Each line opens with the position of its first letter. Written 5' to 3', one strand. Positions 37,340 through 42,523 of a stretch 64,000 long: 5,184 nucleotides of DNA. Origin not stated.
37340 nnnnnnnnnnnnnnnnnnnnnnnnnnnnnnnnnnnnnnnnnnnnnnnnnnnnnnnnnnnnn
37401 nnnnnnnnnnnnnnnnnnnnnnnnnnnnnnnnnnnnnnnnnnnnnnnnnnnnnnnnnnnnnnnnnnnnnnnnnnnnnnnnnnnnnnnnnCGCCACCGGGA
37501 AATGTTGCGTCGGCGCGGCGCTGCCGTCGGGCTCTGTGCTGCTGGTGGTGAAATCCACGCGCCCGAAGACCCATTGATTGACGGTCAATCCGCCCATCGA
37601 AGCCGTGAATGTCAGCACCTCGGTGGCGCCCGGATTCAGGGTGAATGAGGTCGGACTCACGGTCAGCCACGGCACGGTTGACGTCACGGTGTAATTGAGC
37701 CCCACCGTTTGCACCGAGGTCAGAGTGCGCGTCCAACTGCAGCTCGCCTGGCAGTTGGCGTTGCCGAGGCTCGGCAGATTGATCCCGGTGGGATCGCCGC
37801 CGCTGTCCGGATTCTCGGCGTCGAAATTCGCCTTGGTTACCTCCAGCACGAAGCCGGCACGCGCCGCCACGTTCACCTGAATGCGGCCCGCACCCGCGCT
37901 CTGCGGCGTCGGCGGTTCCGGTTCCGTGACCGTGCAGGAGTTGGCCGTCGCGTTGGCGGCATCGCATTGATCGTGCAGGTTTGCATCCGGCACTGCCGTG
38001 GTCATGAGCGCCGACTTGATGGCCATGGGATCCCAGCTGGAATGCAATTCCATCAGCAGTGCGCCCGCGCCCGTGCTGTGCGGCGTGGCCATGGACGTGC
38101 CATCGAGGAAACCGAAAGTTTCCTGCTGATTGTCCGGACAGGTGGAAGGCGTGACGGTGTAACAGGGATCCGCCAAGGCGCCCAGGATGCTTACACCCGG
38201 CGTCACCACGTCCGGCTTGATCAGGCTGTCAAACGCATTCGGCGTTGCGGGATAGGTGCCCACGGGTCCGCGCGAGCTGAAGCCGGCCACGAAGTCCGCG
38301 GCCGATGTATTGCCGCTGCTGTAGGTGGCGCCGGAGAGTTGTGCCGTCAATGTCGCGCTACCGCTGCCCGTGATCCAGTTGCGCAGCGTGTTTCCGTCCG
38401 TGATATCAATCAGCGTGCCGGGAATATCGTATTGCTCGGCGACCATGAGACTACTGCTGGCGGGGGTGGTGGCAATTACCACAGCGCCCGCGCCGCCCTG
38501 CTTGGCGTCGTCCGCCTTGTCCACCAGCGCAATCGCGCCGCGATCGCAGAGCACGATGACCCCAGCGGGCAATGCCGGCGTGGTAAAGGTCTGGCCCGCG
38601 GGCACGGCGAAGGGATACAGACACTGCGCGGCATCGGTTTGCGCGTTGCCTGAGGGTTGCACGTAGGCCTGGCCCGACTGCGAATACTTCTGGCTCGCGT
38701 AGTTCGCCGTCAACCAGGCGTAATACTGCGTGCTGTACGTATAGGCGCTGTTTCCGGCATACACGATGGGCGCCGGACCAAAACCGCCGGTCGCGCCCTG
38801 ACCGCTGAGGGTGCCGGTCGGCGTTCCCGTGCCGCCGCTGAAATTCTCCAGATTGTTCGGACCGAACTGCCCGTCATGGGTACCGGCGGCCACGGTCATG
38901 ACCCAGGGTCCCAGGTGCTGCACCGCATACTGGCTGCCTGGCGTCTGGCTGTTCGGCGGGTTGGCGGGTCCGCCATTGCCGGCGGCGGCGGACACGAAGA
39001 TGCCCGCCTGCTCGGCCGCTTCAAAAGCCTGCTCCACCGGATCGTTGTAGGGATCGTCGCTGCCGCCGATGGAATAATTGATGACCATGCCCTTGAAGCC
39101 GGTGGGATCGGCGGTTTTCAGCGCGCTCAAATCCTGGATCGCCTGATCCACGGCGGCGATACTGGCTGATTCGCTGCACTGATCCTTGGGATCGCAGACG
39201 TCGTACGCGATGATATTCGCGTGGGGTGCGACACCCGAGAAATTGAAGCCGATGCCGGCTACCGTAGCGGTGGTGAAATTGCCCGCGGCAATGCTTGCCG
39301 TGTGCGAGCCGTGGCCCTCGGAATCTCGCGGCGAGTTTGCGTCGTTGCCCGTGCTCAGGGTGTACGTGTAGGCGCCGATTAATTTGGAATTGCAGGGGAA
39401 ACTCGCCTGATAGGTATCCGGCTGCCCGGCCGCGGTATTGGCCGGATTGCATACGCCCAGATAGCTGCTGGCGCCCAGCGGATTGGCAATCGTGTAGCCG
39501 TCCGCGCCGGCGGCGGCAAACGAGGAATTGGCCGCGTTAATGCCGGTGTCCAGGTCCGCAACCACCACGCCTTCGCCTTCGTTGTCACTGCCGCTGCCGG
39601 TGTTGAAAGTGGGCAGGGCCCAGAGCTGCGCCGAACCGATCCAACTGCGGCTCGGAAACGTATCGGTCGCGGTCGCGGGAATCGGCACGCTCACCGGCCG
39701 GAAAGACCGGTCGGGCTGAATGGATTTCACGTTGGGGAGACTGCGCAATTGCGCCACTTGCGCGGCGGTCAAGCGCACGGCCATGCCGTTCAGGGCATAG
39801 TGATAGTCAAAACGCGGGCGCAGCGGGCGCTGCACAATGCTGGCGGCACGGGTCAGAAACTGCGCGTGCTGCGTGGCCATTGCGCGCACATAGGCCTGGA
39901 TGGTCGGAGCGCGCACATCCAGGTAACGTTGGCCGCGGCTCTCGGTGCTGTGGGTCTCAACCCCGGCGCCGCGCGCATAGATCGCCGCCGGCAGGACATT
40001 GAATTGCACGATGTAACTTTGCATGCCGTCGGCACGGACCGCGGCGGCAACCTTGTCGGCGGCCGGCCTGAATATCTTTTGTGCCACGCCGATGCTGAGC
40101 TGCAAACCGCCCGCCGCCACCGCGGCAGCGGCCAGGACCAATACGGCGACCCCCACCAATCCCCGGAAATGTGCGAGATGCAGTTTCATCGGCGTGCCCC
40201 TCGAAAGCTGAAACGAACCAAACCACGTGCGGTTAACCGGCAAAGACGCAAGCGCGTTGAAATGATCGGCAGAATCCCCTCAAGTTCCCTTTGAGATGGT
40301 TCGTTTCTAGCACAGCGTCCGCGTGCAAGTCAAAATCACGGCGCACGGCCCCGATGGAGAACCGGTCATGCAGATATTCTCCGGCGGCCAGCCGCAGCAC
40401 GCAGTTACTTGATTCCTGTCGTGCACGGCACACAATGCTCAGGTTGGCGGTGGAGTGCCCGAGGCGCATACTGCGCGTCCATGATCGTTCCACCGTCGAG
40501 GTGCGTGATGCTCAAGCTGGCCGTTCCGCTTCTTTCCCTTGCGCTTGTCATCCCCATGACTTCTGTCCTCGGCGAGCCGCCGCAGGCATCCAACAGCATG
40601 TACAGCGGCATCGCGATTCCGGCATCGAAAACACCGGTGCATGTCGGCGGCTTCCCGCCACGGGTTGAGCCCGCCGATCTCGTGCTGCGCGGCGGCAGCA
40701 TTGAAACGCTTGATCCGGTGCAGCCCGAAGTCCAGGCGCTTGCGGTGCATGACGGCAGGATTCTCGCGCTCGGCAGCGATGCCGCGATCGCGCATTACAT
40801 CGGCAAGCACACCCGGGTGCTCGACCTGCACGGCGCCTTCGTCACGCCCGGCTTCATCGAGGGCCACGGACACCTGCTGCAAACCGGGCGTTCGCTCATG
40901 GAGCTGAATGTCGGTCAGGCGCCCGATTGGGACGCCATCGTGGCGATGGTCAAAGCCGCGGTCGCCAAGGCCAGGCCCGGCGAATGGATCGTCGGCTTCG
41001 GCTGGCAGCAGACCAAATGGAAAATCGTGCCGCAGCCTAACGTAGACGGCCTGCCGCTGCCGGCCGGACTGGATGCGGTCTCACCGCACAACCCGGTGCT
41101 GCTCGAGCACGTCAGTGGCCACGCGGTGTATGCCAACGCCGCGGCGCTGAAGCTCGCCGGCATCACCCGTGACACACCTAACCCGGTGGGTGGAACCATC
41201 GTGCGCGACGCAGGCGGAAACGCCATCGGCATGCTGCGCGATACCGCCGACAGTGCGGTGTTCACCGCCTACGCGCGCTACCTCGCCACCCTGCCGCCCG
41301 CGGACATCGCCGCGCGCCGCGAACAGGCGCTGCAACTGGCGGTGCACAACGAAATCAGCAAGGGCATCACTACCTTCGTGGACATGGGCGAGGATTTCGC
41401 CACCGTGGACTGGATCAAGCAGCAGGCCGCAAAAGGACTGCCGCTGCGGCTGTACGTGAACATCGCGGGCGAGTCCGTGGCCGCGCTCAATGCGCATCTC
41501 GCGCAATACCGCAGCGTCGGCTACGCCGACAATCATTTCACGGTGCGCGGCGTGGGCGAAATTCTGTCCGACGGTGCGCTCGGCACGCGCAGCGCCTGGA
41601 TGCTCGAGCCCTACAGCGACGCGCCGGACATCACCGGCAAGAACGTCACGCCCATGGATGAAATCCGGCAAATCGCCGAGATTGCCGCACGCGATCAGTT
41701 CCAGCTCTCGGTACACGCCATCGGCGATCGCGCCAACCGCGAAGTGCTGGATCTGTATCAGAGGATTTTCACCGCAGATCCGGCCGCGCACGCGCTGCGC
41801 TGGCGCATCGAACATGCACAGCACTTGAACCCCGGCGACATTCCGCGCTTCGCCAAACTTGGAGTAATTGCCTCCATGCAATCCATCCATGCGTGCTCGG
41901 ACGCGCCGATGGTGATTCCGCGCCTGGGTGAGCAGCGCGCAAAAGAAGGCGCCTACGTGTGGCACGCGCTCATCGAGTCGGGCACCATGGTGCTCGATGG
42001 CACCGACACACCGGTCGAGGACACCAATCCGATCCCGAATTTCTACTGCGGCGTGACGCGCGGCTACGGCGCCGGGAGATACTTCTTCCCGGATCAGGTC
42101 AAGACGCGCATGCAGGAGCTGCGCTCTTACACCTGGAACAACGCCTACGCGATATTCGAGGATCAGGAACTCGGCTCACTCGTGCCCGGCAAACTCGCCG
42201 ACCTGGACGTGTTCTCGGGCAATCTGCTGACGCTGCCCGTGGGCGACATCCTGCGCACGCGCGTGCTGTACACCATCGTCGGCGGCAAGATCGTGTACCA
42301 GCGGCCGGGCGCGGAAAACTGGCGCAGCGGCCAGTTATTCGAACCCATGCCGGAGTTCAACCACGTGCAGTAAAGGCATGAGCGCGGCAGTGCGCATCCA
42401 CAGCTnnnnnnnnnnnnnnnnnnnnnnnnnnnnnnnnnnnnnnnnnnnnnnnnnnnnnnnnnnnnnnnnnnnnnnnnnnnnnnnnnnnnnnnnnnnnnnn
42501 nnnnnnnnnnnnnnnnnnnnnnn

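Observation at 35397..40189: Giant subtilase followed by a lipoprotein that is only a second copy of its own I9 propeptide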

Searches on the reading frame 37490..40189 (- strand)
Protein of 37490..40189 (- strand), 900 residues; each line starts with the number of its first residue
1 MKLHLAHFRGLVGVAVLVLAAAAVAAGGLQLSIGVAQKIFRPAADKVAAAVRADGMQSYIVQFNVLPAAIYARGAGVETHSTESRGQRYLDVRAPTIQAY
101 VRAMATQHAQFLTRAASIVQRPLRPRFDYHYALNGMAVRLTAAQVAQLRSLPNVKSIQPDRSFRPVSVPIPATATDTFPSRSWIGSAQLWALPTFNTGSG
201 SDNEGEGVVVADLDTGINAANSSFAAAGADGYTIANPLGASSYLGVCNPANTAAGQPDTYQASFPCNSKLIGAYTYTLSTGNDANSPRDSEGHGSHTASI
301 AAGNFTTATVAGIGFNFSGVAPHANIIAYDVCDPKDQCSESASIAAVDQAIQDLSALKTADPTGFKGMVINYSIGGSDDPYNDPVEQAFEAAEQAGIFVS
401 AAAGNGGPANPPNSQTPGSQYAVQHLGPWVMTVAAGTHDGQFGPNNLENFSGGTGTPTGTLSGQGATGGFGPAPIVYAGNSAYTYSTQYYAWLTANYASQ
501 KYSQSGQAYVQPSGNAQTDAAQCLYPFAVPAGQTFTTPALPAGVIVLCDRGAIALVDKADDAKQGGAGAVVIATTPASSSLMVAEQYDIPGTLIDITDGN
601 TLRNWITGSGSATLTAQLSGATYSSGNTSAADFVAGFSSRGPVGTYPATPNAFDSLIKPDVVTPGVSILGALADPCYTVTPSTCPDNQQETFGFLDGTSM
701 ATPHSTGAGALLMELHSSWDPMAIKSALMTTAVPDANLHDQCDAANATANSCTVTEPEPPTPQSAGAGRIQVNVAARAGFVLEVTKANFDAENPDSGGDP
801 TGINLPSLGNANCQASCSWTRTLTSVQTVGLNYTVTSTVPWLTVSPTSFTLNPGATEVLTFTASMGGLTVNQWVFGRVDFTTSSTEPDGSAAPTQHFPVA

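Call 79: predict_structure(alignment_id=A6)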
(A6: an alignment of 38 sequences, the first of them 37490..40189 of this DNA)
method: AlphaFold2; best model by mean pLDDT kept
length: 900 residues; sequences in the alignment: 38
mean_pLDDT: 79.6   pTM: 0.83
mean pLDDT of the five models: 79.6, 78.0, 77.8, 75.3, 75.3
residues with pLDDT >= 90: 395; 70-90: 296; 50-70: 90; < 50: 119
segments of 3 or more residues with pLDDT < 50: 1-11, 17-53, 79-86, 167-177, 193-201, 280-282, 408-420, 534-536, 643-650, 743-756
pLDDT, mean of each block of 10 residues (from residue 1): 42 49 37 26 32 73 95 66 54 92 97 97 94 96 94 93 58 45 77 44 83 93 87 89 93 73 90 81 69 90 89 84 95 81 96 95 93 83 93 95 66 42 78 84 85 72 89 92 85 92 80 92 80 52 90 85 90 81 77 93 90 90 70 74 46 74 87 73 59 83 96 90 96 73 43 49 84 92 88 82 89 86 93 95 97 96 83 86 84 91
secondary structure, 60 per line:
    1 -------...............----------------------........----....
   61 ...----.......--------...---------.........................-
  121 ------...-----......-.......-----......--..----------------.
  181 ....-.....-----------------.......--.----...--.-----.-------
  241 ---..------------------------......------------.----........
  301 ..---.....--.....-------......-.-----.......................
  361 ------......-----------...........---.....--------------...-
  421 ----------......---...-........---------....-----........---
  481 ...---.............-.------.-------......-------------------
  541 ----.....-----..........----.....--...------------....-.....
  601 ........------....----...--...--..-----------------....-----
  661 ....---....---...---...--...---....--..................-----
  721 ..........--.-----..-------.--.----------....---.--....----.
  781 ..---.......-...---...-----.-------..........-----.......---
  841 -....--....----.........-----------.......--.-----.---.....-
elements in order (helices of 4 or more, strands of 3 or more residues): H8-22 H45-52 E57-63 H68-74 H95-119 E127-129 E135-140 H142-148 E154-159 H180-184 H186-190 E208-214 E270-275 H293-302 E306-310 E313-317 E325-330 H340-360 E367-372 H384-394 E398-402 E431-436 E440-442 E444-451 E461-464 E470-477 H487-499 H516-521 E545-549 H555-564 E569-573 E591-594 H596-608 E615-618 E623-625 H652-655 E661-664 E668-671 E692-695 H698-715 H721-730 H762-765 H772-775 E780-782 H786-792 E816-825 E831-837 E842-845 E848-851 E856-864 E876-882 E895-899

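Call 82: fold_search(model_id=the predicted structure, library=pdb)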
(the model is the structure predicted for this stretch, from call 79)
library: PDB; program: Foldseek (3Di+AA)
matches with E <= 10: 1271; with E <= 0.001: 302
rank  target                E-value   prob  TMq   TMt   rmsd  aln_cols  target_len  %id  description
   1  4yn3_A                4.5e-39  1.00  0.51  0.73   5.9       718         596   25  Crystal structure of Cucumisin complex with pro-peptide (released 2016-03-09)
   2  7eox_A                1.1e-38  1.00  0.48  0.65   7.3       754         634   25  Protease structure from Euphorbia resinifera (released 2022-01-12)
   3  3vta_A                1.2e-36  1.00  0.50  0.72   6.0       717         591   25  Crystal Structure of cucumisin, a subtilisin-like endoprotease from Cucumis melo L (released 2012-08-08)
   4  3vta_B                2.0e-36  1.00  0.52  0.74   6.1       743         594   25  Crystal Structure of cucumisin, a subtilisin-like endoprotease from Cucumis melo L (released 2012-08-08)
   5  3i74_B                1.6e-35  1.00  0.50  0.67   7.2       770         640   23  Crystal Structure of the plant subtilisin-like protease SBT3 in complex with a chloromethylketone inhibitor (released 2010-01-19)
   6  3i6s_B                9.5e-35  1.00  0.49  0.67   7.3       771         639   23  Crystal Structure of the plant subtilisin-like protease SBT3 (released 2010-01-19)
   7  3i6s_A                1.2e-34  1.00  0.50  0.66   7.3       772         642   23  Crystal Structure of the plant subtilisin-like protease SBT3 (released 2010-01-19)
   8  7yzx_A                2.3e-27  1.00  0.44  0.43   9.9       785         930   16  ScpA from Streptococcus pyogenes, D783A mutant. (released 2022-08-31)
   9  7bj3                  7.6e-27  1.00  0.44  0.42   9.0       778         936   17  ScpA from Streptococcus pyogenes, S512A active site mutant (released 2021-05-12)
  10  8bty_A                1.8e-26  1.00  0.44  0.43   8.6       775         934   17  Structure of the active form of ScpB, the C5a-peptidase from Streptococcus agalactiae. (released 2023-11-15)
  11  3eif                  5.5e-26  1.00  0.43  0.42   8.6       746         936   18  1.9 angstrom crystal structure of the active form of the C5a peptidase from Streptococcus pyogenes (ScpA) (released 2009-02-24)
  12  6vjb                  1.7e-23  1.00  0.43  0.30  10.6       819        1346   17  Crystal structure of a catalytically inactive CXC Chemokine-degrading protease SpyCEP from Streptococcus pyogenes (released 2020-04-15)
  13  5xyr                  8.5e-23  1.00  0.43  0.29  11.1       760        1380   16  Crystal structure of a serine protease from Streptococcus species (released 2018-08-08)
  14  1xf1_A                1.8e-21  1.00  0.37  0.36  11.0       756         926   16  Structure of C5a peptidase- a key virulence factor from Streptococcus (released 2005-11-22)
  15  3afg_B                1.6e-19  1.00  0.34  0.58  14.1       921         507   17  Crystal structure of ProN-Tk-SP from Thermococcus kodakaraensis (released 2010-08-04)
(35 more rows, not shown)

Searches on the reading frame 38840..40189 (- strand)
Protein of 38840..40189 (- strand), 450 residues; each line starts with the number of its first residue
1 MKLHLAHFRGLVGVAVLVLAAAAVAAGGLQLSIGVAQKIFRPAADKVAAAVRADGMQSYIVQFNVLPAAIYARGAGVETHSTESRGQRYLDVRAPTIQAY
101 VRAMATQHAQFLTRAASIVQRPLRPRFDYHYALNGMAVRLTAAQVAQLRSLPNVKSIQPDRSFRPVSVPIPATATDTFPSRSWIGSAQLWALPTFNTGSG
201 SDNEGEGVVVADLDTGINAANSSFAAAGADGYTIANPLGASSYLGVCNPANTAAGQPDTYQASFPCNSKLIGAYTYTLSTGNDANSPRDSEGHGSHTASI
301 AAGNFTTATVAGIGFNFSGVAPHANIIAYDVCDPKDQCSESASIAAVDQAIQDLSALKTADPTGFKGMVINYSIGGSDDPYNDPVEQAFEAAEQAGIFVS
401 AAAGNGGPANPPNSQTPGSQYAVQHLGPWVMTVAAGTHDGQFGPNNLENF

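Call 41: find_homologous_proteins(query=window:38840-40189:-, max_evalue=1e-20)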
Query window:38840-40189:- (450 aa): 66 proteins with E <= 1e-20 among 8000 candidates.
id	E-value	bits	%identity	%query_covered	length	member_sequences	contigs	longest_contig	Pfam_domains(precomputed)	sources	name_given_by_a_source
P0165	2.9e-191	654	75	87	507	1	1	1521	PF05922.22,PF00082.28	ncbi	ncbi:MAG: S8 family serine peptidase, partial [Gammaproteobacteria bacterium]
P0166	2.6e-130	453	54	92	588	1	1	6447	PF00082.28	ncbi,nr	ncbi:MAG TPA: S8 family serine peptidase, partial [Gammaproteobacteria bacterium]|nr:S8 family serin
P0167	6.1e-126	439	51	96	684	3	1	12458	PF02225.28,PF00082.28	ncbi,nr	ncbi:MAG TPA: S8 family serine peptidase, partial [Gammaproteobacteria bacterium]|nr:S8 family serin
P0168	1.2e-105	372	50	85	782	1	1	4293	PF05922.22,PF00082.28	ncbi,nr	ncbi:MAG TPA: S8 family serine peptidase, partial [Gammaproteobacteria bacterium]|nr:S8 family serin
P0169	2.1e-59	220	41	87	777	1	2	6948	PF02225.28,PF17766.8,PF00082.28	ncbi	-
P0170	2.2e-58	216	46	70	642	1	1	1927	PF02225.28,PF17766.8,PF00082.28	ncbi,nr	ncbi:MAG: S8 family serine peptidase, partial [Anaerolineales bacterium]|nr:S8 family serine peptida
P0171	1.9e-57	213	48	52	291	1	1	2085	-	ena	-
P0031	4.3e-57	212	39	88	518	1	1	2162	PF02225.28,PF05922.22,PF00082.28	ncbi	-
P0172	2.2e-55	206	39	89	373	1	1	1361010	PF00082.28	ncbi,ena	-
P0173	3.7e-54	202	44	75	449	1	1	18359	PF00082.28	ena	-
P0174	3.3e-53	199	42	74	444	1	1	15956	PF02225.28,PF05922.22,PF00082.28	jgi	-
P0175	1.2e-51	194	39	86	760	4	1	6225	PF02225.28,PF05922.22,PF00082.28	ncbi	ncbi:MAG: S8 family serine peptidase, partial [Myxococcota bacterium]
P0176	1.5e-51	194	39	91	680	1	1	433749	PF02225.28,PF05922.22,PF00082.28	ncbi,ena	-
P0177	6.7e-51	192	47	53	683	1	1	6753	PF07452.18,PF02225.28,PF05922.22,PF00082.28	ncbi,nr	ncbi:MAG: CHRD domain-containing protein, partial [Chloroflexi bacterium]|nr:CHRD domain-containing 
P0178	7.4e-50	188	37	83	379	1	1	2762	PF00082.28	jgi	jgi:subtilisin family serine protease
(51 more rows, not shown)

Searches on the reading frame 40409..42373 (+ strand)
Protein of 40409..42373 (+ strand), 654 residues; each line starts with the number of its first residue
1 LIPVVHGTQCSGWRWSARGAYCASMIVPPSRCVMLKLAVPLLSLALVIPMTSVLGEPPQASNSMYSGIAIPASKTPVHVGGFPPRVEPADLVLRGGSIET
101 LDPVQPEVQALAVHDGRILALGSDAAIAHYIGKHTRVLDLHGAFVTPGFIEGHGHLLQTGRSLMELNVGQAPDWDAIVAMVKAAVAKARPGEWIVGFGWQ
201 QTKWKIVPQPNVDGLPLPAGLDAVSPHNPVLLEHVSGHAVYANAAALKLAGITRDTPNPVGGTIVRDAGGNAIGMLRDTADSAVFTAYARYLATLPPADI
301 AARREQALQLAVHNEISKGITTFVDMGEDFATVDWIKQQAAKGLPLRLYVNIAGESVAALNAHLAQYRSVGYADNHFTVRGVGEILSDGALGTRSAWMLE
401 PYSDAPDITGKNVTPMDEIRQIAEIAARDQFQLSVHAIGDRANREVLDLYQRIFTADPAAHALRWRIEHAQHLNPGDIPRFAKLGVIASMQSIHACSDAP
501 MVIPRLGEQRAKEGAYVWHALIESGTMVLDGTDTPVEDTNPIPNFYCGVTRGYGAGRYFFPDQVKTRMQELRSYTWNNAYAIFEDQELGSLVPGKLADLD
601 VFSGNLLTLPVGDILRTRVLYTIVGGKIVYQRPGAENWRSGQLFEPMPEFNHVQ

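Call 38: search_protein_families(library=pfam, proteins=[window:40409-42373:+], max_evalue=0.00001)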
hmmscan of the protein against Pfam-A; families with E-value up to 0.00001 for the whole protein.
window:40409-42373:+ (654 aa): 2 families
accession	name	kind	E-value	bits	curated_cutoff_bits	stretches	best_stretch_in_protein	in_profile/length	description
PF07969.17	Amidohydro_3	-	5.8e-90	303.5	29.7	1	136-630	1-472/472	Amidohydrolase family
PF01979.26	Amidohydro_1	-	1.3e-13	51.4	25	1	306-629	36-345/345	Amidohydrolase family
